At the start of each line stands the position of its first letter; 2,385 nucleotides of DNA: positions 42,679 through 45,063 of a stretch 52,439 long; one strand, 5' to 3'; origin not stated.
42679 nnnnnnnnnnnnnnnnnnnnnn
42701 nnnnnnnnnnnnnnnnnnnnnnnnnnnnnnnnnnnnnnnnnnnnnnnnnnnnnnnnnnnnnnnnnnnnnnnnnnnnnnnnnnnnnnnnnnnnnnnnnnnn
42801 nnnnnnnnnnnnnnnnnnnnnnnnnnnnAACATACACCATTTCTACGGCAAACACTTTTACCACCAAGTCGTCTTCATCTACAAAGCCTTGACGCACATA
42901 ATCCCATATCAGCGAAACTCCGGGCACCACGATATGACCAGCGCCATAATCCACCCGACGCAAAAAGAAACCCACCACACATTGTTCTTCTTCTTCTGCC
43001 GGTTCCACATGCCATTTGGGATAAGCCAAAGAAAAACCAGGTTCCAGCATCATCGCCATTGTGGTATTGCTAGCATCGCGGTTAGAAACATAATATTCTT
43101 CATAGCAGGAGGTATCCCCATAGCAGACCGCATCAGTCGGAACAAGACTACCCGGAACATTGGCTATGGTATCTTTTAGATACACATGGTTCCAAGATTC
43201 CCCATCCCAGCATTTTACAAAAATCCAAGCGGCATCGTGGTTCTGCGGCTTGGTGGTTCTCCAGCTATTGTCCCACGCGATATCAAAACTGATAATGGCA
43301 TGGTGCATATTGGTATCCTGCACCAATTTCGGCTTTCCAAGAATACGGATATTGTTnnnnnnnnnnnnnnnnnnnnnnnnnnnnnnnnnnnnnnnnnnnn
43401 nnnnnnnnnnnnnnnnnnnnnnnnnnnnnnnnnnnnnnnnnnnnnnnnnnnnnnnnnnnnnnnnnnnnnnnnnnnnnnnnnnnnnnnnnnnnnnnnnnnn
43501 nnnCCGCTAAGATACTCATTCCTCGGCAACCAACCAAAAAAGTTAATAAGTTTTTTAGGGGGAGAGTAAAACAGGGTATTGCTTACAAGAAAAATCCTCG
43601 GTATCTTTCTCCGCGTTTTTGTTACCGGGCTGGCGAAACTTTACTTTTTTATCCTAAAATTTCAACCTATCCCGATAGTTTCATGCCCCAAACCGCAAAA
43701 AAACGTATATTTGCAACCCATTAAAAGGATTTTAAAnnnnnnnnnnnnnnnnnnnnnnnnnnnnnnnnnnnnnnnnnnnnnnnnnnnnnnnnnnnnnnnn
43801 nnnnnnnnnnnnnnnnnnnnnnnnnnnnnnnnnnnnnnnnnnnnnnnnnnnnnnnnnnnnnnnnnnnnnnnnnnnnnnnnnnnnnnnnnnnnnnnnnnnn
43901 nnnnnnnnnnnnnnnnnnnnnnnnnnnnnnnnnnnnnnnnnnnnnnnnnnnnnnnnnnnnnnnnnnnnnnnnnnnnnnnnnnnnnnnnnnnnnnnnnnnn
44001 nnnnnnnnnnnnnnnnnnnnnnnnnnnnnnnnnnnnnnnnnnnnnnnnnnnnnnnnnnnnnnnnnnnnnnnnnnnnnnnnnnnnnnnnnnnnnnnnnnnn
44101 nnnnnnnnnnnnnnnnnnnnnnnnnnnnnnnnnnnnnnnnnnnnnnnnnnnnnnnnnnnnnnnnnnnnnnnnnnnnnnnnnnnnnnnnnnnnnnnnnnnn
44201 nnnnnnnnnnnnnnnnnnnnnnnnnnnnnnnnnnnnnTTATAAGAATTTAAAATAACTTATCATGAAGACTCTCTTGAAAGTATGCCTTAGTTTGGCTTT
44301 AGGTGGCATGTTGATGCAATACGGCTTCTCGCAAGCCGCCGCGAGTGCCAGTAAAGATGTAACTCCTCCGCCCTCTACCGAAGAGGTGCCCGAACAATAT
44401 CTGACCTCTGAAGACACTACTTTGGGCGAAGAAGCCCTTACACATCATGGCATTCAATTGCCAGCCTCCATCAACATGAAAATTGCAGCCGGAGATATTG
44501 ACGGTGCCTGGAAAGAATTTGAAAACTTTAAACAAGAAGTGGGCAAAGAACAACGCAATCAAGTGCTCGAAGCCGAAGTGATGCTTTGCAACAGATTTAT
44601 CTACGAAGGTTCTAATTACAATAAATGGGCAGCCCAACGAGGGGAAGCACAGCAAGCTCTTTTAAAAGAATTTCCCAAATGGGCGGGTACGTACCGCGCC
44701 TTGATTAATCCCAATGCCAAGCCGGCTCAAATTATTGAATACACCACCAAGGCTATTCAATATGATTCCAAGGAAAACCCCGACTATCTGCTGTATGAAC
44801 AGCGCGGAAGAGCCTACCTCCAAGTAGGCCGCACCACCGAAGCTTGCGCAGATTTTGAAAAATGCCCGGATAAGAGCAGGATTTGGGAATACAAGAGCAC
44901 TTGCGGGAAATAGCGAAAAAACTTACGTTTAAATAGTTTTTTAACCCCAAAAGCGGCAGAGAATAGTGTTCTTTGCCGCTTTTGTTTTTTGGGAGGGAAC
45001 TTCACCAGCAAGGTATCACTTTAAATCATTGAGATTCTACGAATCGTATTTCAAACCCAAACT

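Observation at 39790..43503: Two paralogous secreted FGE/SUMF1-fold proteins precede the giant adhesin gene, the second ending 10 nt before its start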

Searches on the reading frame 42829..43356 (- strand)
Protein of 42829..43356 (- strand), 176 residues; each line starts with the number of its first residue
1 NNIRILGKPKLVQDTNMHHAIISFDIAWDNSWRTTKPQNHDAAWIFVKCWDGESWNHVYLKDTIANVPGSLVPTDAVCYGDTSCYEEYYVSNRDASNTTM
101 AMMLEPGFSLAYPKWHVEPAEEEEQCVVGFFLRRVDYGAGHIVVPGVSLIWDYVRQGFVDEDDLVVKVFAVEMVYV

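Call 82: search_protein_representatives(protein=window:42829-43356:-)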
Query: 176 residues. Proteins with E-value up to 0.001 (for the whole library): 1044; up to 1e-10: 117; up to 1e-30: 7. The best 150 are listed.
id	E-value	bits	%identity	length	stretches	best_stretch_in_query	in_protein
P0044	8.9e-59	214.6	60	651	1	1-176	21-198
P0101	4.9e-48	179.6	57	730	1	2-176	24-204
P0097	1.7e-47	177.8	55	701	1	1-176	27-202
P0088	2.3e-46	174.2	57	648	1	1-176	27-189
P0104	3.9e-40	153.9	52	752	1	2-176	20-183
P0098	1.8e-39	151.7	47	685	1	1-176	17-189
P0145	3.7e-37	144.1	52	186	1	1-176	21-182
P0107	2.5e-26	108.8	44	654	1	22-176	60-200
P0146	1.4e-25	106.4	48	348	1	14-176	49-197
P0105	2.5e-25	105.6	39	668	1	1-176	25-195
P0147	8.9e-25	103.8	65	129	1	1-78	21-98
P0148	2.1e-24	102.6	66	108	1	1-73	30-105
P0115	1.1e-23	100.2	37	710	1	1-176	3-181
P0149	3.3e-22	95.4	45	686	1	20-176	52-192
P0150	5.8e-21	91.3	40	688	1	21-176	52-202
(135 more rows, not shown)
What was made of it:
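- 42829..43356 (-): N-domain of ProtA, the family-specific domain, with invariant W57, N68, D70, W73, K77 and W84. In nearly all listed hits the match starts within the first ~130 residues, mostly in 470-750 aa proteins (call 82).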

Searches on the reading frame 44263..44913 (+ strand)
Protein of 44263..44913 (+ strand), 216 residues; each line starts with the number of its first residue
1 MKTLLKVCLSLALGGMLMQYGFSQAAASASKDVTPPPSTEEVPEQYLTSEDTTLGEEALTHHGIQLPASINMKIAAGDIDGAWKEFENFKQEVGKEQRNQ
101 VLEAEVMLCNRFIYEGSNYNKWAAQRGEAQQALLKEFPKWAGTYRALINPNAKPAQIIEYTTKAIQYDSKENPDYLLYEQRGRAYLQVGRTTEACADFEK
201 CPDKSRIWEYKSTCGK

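Call 14: search_protein_families(library=pfam, proteins=[window:44263-44913:+], max_evalue=0.01)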
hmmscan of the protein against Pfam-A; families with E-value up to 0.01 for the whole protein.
window:44263-44913:+ (216 aa): 1 family
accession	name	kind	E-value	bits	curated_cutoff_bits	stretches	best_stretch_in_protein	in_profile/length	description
PF13181.12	TPR_8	-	0.0091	16.5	25.7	0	177-201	3-27/34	Tetratricopeptide repeat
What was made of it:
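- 44263..44913 (+): 216-aa secreted TPR-like protein, a conserved neighbour of the triad that may belong to it. Weak TPR_8 hit (call 14).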

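Call 97: search_protein_families(library=ncbifam, proteins=[window:44263-44913:+], max_evalue=0.1)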
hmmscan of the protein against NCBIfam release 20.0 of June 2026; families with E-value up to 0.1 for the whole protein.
window:44263-44913:+ (216 aa): 0 families
